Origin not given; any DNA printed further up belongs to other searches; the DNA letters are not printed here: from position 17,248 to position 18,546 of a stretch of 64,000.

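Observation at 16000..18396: Radical SAM/SPASM enzyme with adjacent small proteins and an O-methyltransferase: candidate peptide- or cofactor-modification cluster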

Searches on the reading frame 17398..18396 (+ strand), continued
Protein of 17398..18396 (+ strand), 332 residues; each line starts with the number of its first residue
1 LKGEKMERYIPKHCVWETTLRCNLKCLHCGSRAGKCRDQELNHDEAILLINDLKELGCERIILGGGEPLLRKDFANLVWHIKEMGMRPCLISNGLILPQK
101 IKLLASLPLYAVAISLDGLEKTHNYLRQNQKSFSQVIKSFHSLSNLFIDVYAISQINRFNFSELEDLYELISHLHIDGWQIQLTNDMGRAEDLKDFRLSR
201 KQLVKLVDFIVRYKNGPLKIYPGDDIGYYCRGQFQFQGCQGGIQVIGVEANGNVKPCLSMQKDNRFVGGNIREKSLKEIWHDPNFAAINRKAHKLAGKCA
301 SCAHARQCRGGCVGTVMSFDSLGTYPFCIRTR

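Call 41: find_encoding_contigs(protein=P0005, flank=5000, max_places=2)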
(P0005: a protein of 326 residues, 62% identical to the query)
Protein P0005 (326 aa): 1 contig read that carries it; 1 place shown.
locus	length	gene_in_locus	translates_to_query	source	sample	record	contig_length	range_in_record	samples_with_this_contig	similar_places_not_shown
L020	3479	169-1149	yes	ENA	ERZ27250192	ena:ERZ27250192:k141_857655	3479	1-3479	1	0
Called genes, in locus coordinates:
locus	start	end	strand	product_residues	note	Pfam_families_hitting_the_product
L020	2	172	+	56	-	?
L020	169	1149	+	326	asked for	PF04055:Radical_SAM, PF13353:Fer4_12, PF13186:SPASM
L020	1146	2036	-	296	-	-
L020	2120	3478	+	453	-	?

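Call 44: search_protein_families(library=ncbifam, proteins=[P0012, P0013, P0015, P0018, P0048, P0087, P0103, P0118], max_evalue=1e-30)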
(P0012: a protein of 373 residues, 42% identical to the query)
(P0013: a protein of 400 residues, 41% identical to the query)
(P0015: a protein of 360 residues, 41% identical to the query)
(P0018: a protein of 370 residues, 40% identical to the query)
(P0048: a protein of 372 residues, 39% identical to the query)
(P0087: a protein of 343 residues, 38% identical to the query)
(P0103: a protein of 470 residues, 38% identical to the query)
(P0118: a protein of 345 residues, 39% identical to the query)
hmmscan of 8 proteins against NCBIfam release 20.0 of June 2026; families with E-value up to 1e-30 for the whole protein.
P0012 (373 aa): 11 families
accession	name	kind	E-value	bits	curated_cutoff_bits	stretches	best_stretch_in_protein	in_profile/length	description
TIGR04103.1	rSAM_nif11_3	equivalog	6.8e-69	232.4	725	1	11-346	5-346/412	nif11-class peptide radical SAM maturase 3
TIGR03913.1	rad_SAM_trio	equivalog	1.1e-65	221.9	591.75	1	5-351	13-361/477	GDL motif peptide-associated radical SAM/SPASM maturase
TIGR04133.1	rSAM_w_lipo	hypoth_equivalog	1.7e-58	198.2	425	1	11-324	24-330/350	TIGR04133 family radical SAM/SPASM protein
TIGR04545.1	rSAM_ahbD_hemeb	equivalog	2.3e-44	152.2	500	1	14-345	3-338/339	heme b synthase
TIGR04055.1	rSAM_NirJ2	equivalog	5.5e-42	144.4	500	1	14-345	3-325/326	putative heme d1 biosynthesis radical SAM protein NirJ2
TIGR04053.2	TIGR04053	equivalog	6e-41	140.9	395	1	10-222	7-221/366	TIGR04053 family radical SAM/SPASM domain-containing protein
TIGR04051.1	rSAM_NirJ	equivalog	8.7e-41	140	515.45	1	14-198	5-190/354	heme d1 biosynthesis radical SAM protein NirJ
TIGR04546.1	rSAM_ahbC_deAc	equivalog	1e-38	133.2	650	1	13-337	41-377/390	12,18-didecarboxysiroheme deacetylase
TIGR04054.1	rSAM_NirJ1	equivalog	3.3e-36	124.7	650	0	13-210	38-235/387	putative heme d1 biosynthesis radical SAM protein NirJ1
NF050035.1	rSAM_WgK_link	exception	8.8e-36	123.6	650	0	14-191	12-190/367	radical SAM/SPASM peptide maturase WgkB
TIGR03962.1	mycofact_rSAM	equivalog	1.3e-32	113.3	265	1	13-335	14-322/339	mycofactocin radical SAM maturase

P0013 (400 aa): 10 families
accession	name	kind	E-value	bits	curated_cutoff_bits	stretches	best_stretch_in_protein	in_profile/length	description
TIGR04103.1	rSAM_nif11_3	equivalog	1.6e-66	224.7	725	1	58-396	2-347/412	nif11-class peptide radical SAM maturase 3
TIGR03913.1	rad_SAM_trio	equivalog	3.9e-58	197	591.75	1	60-393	18-354/477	GDL motif peptide-associated radical SAM/SPASM maturase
TIGR04133.1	rSAM_w_lipo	hypoth_equivalog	1.8e-49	168.6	425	1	61-372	24-329/350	TIGR04133 family radical SAM/SPASM protein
TIGR04545.1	rSAM_ahbD_hemeb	equivalog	1.2e-41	143.3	500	1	64-393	3-337/339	heme b synthase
TIGR04055.1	rSAM_NirJ2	equivalog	1.2e-41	143.3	500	1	64-393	3-324/326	putative heme d1 biosynthesis radical SAM protein NirJ2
TIGR03962.1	mycofact_rSAM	equivalog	7.3e-40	137.2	265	1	59-393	10-333/339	mycofactocin radical SAM maturase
TIGR04051.1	rSAM_NirJ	equivalog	4.4e-39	134.5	515.45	1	63-245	4-187/354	heme d1 biosynthesis radical SAM protein NirJ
TIGR04053.2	TIGR04053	equivalog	2e-38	132.6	395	1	58-272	5-222/366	TIGR04053 family radical SAM/SPASM domain-containing protein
TIGR04546.1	rSAM_ahbC_deAc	equivalog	3.8e-32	111.6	650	0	59-226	37-205/390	12,18-didecarboxysiroheme deacetylase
TIGR04347.1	pseudo_SAM_Halo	equivalog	3.8e-31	108.7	525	0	62-245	39-223/390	TIGR04347 family pseudo-SAM/SPASM protein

P0015 (360 aa): 15 families
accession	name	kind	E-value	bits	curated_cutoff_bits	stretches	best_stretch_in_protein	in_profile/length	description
TIGR03913.1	rad_SAM_trio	equivalog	1e-75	255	591.75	1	5-344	15-365/477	GDL motif peptide-associated radical SAM/SPASM maturase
TIGR04103.1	rSAM_nif11_3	equivalog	7.5e-71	238.9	725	1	11-344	7-355/412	nif11-class peptide radical SAM maturase 3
TIGR04133.1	rSAM_w_lipo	hypoth_equivalog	1.1e-57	195.6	425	1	11-316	26-331/350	TIGR04133 family radical SAM/SPASM protein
TIGR04545.1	rSAM_ahbD_hemeb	equivalog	3.6e-53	181.2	500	1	10-219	1-213/339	heme b synthase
TIGR04055.1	rSAM_NirJ2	equivalog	1.3e-52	179.4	500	1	10-336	1-325/326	putative heme d1 biosynthesis radical SAM protein NirJ2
TIGR04347.1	pseudo_SAM_Halo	equivalog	5.6e-47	160.8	525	1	10-188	39-218/390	TIGR04347 family pseudo-SAM/SPASM protein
TIGR04546.1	rSAM_ahbC_deAc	equivalog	6.2e-45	153.6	650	1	10-179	40-210/390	12,18-didecarboxysiroheme deacetylase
TIGR04053.2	TIGR04053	equivalog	7.9e-45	153.7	395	1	5-212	4-216/366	TIGR04053 family radical SAM/SPASM domain-containing protein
TIGR04051.1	rSAM_NirJ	equivalog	4.1e-44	151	515.45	1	10-187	3-181/354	heme d1 biosynthesis radical SAM protein NirJ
TIGR03962.1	mycofact_rSAM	equivalog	3.5e-43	148.1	265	1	8-337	11-335/339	mycofactocin radical SAM maturase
TIGR04054.1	rSAM_NirJ1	equivalog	5e-41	140.6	650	1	10-175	37-203/387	putative heme d1 biosynthesis radical SAM protein NirJ1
TIGR04303.1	GeoRSP_rSAM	equivalog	3.3e-35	122.2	400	1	8-333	4-324/325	GeoRSP system radical SAM/SPASM protein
NF045574.1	sacti_mat_StsB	exception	1.9e-32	112.7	625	1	11-330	98-409/466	StsB family radical SAM/SPASM domain sactipeptide maturase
NF050035.1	rSAM_WgK_link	exception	7.3e-32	110.7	650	0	1-203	1-207/367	radical SAM/SPASM peptide maturase WgkB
TIGR04250.1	SCM_rSAM_ScmE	equivalog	6.5e-31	107.5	400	0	11-327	5-338/358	SynChlorMet cassette radical SAM/SPASM protein ScmE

P0018 (370 aa): 14 families
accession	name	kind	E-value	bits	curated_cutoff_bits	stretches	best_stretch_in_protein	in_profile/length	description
TIGR03913.1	rad_SAM_trio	equivalog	1.1e-73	248.3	591.75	1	5-342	15-358/477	GDL motif peptide-associated radical SAM/SPASM maturase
TIGR04103.1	rSAM_nif11_3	equivalog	6.9e-72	242.3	725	1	11-341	7-347/412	nif11-class peptide radical SAM maturase 3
TIGR04133.1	rSAM_w_lipo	hypoth_equivalog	1.7e-55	188.4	425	1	10-319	25-331/350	TIGR04133 family radical SAM/SPASM protein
TIGR04055.1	rSAM_NirJ2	equivalog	5.9e-53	180.5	500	1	11-339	2-325/326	putative heme d1 biosynthesis radical SAM protein NirJ2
TIGR04545.1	rSAM_ahbD_hemeb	equivalog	3.3e-49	168.2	500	1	11-339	2-338/339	heme b synthase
TIGR03962.1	mycofact_rSAM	equivalog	1.4e-47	162.6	265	1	8-324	11-318/339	mycofactocin radical SAM maturase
TIGR04347.1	pseudo_SAM_Halo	equivalog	2.4e-41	142.3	525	0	10-214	39-243/390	TIGR04347 family pseudo-SAM/SPASM protein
TIGR04546.1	rSAM_ahbC_deAc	equivalog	1.4e-39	136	650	1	10-179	40-209/390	12,18-didecarboxysiroheme deacetylase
TIGR04053.2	TIGR04053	equivalog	4.2e-38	131.5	395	1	4-196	3-199/366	TIGR04053 family radical SAM/SPASM domain-containing protein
TIGR04054.1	rSAM_NirJ1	equivalog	5.7e-38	130.5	650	0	10-171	37-198/387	putative heme d1 biosynthesis radical SAM protein NirJ1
NF050035.1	rSAM_WgK_link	exception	7e-38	130.6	650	0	1-216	1-216/367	radical SAM/SPASM peptide maturase WgkB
TIGR04051.1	rSAM_NirJ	equivalog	1e-35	123.4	515.45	0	10-180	3-173/354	heme d1 biosynthesis radical SAM protein NirJ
TIGR04250.1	SCM_rSAM_ScmE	equivalog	2.2e-32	112.4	400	1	8-327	2-335/358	SynChlorMet cassette radical SAM/SPASM protein ScmE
NF045574.1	sacti_mat_StsB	exception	1.4e-31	109.8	625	1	11-334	98-410/466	StsB family radical SAM/SPASM domain sactipeptide maturase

P0048 (372 aa): 13 families
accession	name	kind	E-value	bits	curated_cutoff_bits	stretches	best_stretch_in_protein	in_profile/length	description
TIGR03913.1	rad_SAM_trio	equivalog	4.9e-71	239.5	591.75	1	7-344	15-361/477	GDL motif peptide-associated radical SAM/SPASM maturase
TIGR04103.1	rSAM_nif11_3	equivalog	5.5e-67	226.2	725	1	13-339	7-345/412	nif11-class peptide radical SAM maturase 3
TIGR04133.1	rSAM_w_lipo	hypoth_equivalog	5.1e-57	193.4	425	1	12-319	25-331/350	TIGR04133 family radical SAM/SPASM protein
TIGR04545.1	rSAM_ahbD_hemeb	equivalog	7e-53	180.2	500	1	13-339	2-338/339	heme b synthase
TIGR04055.1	rSAM_NirJ2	equivalog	1.4e-52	179.3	500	1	13-339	2-325/326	putative heme d1 biosynthesis radical SAM protein NirJ2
TIGR04347.1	pseudo_SAM_Halo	equivalog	1.1e-46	159.9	525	1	12-214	39-242/390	TIGR04347 family pseudo-SAM/SPASM protein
TIGR03962.1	mycofact_rSAM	equivalog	3.5e-43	148.1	265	1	10-323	11-317/339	mycofactocin radical SAM maturase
TIGR04051.1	rSAM_NirJ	equivalog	1e-41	143.1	515.45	1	12-200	3-192/354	heme d1 biosynthesis radical SAM protein NirJ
TIGR04546.1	rSAM_ahbC_deAc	equivalog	1.1e-41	143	650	1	12-212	40-241/390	12,18-didecarboxysiroheme deacetylase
TIGR04053.2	TIGR04053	equivalog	9.1e-39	133.7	395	1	10-221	7-221/366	TIGR04053 family radical SAM/SPASM domain-containing protein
TIGR04054.1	rSAM_NirJ1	equivalog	1.6e-38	132.4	650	0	12-217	37-247/387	putative heme d1 biosynthesis radical SAM protein NirJ1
NF050035.1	rSAM_WgK_link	exception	2.7e-33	115.4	650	0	10-221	8-220/367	radical SAM/SPASM peptide maturase WgkB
NF045574.1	sacti_mat_StsB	exception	3.5e-32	111.9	625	1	12-330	97-406/466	StsB family radical SAM/SPASM domain sactipeptide maturase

P0087 (343 aa): 12 families
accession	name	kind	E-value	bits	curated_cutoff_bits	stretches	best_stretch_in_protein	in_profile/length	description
TIGR03913.1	rad_SAM_trio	equivalog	3.5e-64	216.9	591.75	1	6-340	18-357/477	GDL motif peptide-associated radical SAM/SPASM maturase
TIGR04103.1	rSAM_nif11_3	equivalog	1.9e-59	201.3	725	1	9-340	7-347/412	nif11-class peptide radical SAM maturase 3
TIGR04133.1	rSAM_w_lipo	hypoth_equivalog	7.4e-49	166.5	425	1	10-316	27-329/350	TIGR04133 family radical SAM/SPASM protein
TIGR04055.1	rSAM_NirJ2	equivalog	1.9e-42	145.9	500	1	13-338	6-325/326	putative heme d1 biosynthesis radical SAM protein NirJ2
TIGR04545.1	rSAM_ahbD_hemeb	equivalog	1.7e-41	142.8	500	1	11-338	4-338/339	heme b synthase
TIGR04051.1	rSAM_NirJ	equivalog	1.7e-36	125.9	515.45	0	10-190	5-188/354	heme d1 biosynthesis radical SAM protein NirJ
TIGR04250.1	SCM_rSAM_ScmE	equivalog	3.2e-35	121.7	400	1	11-329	7-338/358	SynChlorMet cassette radical SAM/SPASM protein ScmE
TIGR04053.2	TIGR04053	equivalog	1e-34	120.4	395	0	6-218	7-224/366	TIGR04053 family radical SAM/SPASM domain-containing protein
TIGR03962.1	mycofact_rSAM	equivalog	2e-34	119.3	265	1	3-333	8-327/339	mycofactocin radical SAM maturase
TIGR04546.1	rSAM_ahbC_deAc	equivalog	2.6e-34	118.6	650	0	9-210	41-245/390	12,18-didecarboxysiroheme deacetylase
NF050035.1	rSAM_WgK_link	exception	1.8e-32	112.8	650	0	9-189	11-195/367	radical SAM/SPASM peptide maturase WgkB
TIGR04054.1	rSAM_NirJ1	equivalog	4.1e-31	108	650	0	10-335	39-380/387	putative heme d1 biosynthesis radical SAM protein NirJ1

P0103 (470 aa): 11 families
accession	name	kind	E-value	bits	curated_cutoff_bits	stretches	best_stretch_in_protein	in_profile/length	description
TIGR04103.1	rSAM_nif11_3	equivalog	7.4e-93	311.4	725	1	14-371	6-364/412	nif11-class peptide radical SAM maturase 3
TIGR03913.1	rad_SAM_trio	equivalog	6.2e-90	301.9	591.75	1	10-365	16-368/477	GDL motif peptide-associated radical SAM/SPASM maturase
TIGR04133.1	rSAM_w_lipo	hypoth_equivalog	1e-44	152.9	425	1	16-350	27-347/350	TIGR04133 family radical SAM/SPASM protein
TIGR04347.1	pseudo_SAM_Halo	equivalog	2.2e-42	145.7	525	1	14-178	39-205/390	TIGR04347 family pseudo-SAM/SPASM protein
TIGR04055.1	rSAM_NirJ2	equivalog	9.2e-41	140.4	500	1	16-349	3-324/326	putative heme d1 biosynthesis radical SAM protein NirJ2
TIGR04545.1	rSAM_ahbD_hemeb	equivalog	1.4e-40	139.8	500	1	16-350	3-338/339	heme b synthase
TIGR04546.1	rSAM_ahbC_deAc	equivalog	2.4e-39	135.3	650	1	14-175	40-203/390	12,18-didecarboxysiroheme deacetylase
TIGR04053.2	TIGR04053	equivalog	6.4e-37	127.6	395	0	12-182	7-183/366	TIGR04053 family radical SAM/SPASM domain-containing protein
TIGR03962.1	mycofact_rSAM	equivalog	6.1e-35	121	265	1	12-346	11-328/339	mycofactocin radical SAM maturase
TIGR04054.1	rSAM_NirJ1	equivalog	1.9e-34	119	650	0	13-171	36-196/387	putative heme d1 biosynthesis radical SAM protein NirJ1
TIGR04051.1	rSAM_NirJ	equivalog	8.9e-34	117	515.45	0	14-177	3-168/354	heme d1 biosynthesis radical SAM protein NirJ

P0118 (345 aa): 12 families
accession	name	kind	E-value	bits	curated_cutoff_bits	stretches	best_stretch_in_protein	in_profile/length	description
TIGR03913.1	rad_SAM_trio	equivalog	8.3e-66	222.3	591.75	1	4-335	14-353/477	GDL motif peptide-associated radical SAM/SPASM maturase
TIGR04103.1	rSAM_nif11_3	equivalog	9.1e-56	189.2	725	1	11-335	7-343/412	nif11-class peptide radical SAM maturase 3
TIGR04133.1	rSAM_w_lipo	hypoth_equivalog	1.2e-49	169.2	425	1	10-320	25-334/350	TIGR04133 family radical SAM/SPASM protein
TIGR04545.1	rSAM_ahbD_hemeb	equivalog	6.6e-46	157.3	500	1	11-335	2-336/339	heme b synthase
TIGR04055.1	rSAM_NirJ2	equivalog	1.8e-44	152.6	500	1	11-324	2-310/326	putative heme d1 biosynthesis radical SAM protein NirJ2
NF050035.1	rSAM_WgK_link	exception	2e-43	148.8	650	0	5-216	5-219/367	radical SAM/SPASM peptide maturase WgkB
TIGR04053.2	TIGR04053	equivalog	3.2e-41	141.8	395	1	7-214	6-218/366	TIGR04053 family radical SAM/SPASM domain-containing protein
TIGR03962.1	mycofact_rSAM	equivalog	1.9e-38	132.5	265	1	7-335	10-332/339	mycofactocin radical SAM maturase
TIGR04546.1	rSAM_ahbC_deAc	equivalog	2.2e-37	128.8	650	1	8-175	39-205/390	12,18-didecarboxysiroheme deacetylase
TIGR04051.1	rSAM_NirJ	equivalog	3.9e-36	124.7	515.45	0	11-175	4-168/354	heme d1 biosynthesis radical SAM protein NirJ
TIGR04250.1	SCM_rSAM_ScmE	equivalog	1.9e-34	119.1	400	0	7-173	1-168/358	SynChlorMet cassette radical SAM/SPASM protein ScmE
TIGR04054.1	rSAM_NirJ1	equivalog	9.8e-32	110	650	0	10-173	37-200/387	putative heme d1 biosynthesis radical SAM protein NirJ1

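Call 52: search_solved_structures(query=window:17413-18393:+, max_evalue=0.00001)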
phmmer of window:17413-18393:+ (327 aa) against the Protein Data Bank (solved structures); distinct sequences matched with E-value up to 0.00001: 7.
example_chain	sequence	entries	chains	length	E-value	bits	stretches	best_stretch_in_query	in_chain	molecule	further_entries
6efn_A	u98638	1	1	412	1.3e-21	80.4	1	2-274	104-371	Sporulation killing factor maturation protein SkfB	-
7vob_C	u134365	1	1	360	2.5e-13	53.2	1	16-177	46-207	Cytosylglucuronate decarboxylase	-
7voc_C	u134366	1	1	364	2.6e-13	53.2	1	16-177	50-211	Cytosylglucuronate decarboxylase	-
5v1q_A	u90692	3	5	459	1.3e-11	47.5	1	230-310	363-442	Radical SAM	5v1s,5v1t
6c8v_A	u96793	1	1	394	5.2e-11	45.6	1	9-323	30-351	Coenzyme PQQ synthesis protein E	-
2fb2_A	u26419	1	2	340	3.1e-06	29.9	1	13-172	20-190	Molybdenum cofactor biosynthesis protein A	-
1tv7_A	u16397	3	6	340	4.2e-06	29.4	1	13-171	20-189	Molybdenum cofactor biosynthesis protein A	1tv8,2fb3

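Call 54: find_encoding_contigs(protein=P0015, flank=5000, max_places=2)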
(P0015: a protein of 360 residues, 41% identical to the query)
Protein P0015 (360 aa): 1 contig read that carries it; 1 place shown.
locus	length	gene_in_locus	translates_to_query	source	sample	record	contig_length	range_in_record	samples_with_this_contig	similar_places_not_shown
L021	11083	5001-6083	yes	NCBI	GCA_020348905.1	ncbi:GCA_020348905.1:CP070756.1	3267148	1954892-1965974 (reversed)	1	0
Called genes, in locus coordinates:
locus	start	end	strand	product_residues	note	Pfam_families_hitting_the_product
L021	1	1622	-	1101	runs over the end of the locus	PF00930:DPPIV_N (faint), PF26549:Tricorn_N, PF26550:Tricorn_2nd, PF07676:PD40, PF14684:Tricorn_C1, PF14685:PDZ_Tricorn, PF03572:Peptidase_S41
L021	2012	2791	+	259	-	-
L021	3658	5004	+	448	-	PF04055:Radical_SAM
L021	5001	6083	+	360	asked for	PF13353:Fer4_12 (weak), PF04055:Radical_SAM, PF13186:SPASM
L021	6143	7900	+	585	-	PF00664:ABC_membrane, PF13304:AAA_21 (faint), PF00005:ABC_tran, PF02463:SMC_N (faint), PF13401:AAA_22 (faint)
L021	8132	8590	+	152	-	-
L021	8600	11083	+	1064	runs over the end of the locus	PF02085:Cytochrom_CIII (faint), PF14522:Cytochrome_C7 (faint), PF14537:Cytochrom_c3_2 (faint), PF22678:Cytochrom_c_NrfB-like (faint), PF09699:Paired_CXXCH_1, PF22113:Mtrc-MtrF_II-IV_dom (weak), PF09699:Paired_CXXCH_1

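Call 55: find_encoding_contigs(protein=P0013, flank=5000, max_places=2)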
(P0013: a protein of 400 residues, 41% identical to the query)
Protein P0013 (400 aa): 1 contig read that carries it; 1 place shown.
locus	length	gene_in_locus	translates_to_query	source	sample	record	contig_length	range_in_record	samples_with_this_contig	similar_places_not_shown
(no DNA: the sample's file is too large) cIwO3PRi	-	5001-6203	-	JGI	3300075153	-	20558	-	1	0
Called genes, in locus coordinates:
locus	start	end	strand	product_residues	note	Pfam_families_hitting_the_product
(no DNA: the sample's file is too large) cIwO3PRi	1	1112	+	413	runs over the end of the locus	PF01546:Peptidase_M20, PF07687:M20_dimer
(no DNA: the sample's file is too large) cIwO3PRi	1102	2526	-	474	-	PF02310:B12-binding, PF04055:Radical_SAM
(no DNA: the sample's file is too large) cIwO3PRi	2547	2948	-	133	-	-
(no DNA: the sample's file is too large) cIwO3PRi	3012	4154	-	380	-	PF01625:PMSR, PF01641:SelR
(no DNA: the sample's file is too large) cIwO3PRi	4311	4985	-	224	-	-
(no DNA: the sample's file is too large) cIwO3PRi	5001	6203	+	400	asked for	PF04055:Radical_SAM, PF13186:SPASM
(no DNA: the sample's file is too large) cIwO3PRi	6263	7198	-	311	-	PF07544:Med9 (faint)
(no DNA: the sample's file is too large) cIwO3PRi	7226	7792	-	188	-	PF12773:DZR, PF13240:Zn_Ribbon_1 (weak)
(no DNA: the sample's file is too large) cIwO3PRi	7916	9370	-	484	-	-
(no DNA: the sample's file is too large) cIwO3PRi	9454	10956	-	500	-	PF00083:Sugar_tr (weak), PF07690:MFS_1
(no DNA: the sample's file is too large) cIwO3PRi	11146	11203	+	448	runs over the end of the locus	PF02310:B12-binding, PF04055:Radical_SAM, PF13282:DUF4070 (weak)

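Call 62: search_protein_families(library=padloc, proteins=[window:17413-18393:+], max_evalue=0.001)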
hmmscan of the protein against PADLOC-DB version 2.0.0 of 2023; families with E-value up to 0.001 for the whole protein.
window:17413-18393:+ (327 aa): 3 families
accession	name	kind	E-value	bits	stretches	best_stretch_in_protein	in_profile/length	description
PDLC02904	pVip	-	2e-24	84.5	1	11-200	7-192/262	Viperins associated with kinases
PDLC02903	pVip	-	9.9e-20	69.1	1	11-178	4-170/257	Viperins not associated with kinases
PDLC02905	pVip-kinase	-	7.2e-09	33.4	1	16-119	191-299/474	Viperin-kinase fusion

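Call 71: predict_structure(alignment_id=A5)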
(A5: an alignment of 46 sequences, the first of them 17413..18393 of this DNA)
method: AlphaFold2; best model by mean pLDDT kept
length: 327 residues; sequences in the alignment: 46
mean_pLDDT: 90.8   pTM: 0.90
mean pLDDT of the five models: 90.8, 89.8, 88.5, 87.4, 85.7
residues with pLDDT >= 90: 216; 70-90: 93; 50-70: 18; < 50: 0
segments of 3 or more residues with pLDDT < 50: none
pLDDT, mean of each block of 10 residues (from residue 1): 90 93 74 87 98 97 96 99 98 98 98 98 97 97 97 96 97 94 78 88 92 92 69 90 96 85 95 96 87 86 85 78 70
secondary structure, 60 per line:
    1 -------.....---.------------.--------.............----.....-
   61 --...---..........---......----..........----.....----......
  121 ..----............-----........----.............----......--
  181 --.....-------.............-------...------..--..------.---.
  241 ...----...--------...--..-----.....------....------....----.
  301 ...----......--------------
elements in order: E8-12 H38-50 E55-59 H69-78 E82-87 H92-101 E106-110 H115-122 H127-138 E144-151 H156-168 E173-178 H183-187 H195-207 E215-217 E240-243 E248-250 H271-275 H282-285 H292-295 H300-303 H308-313
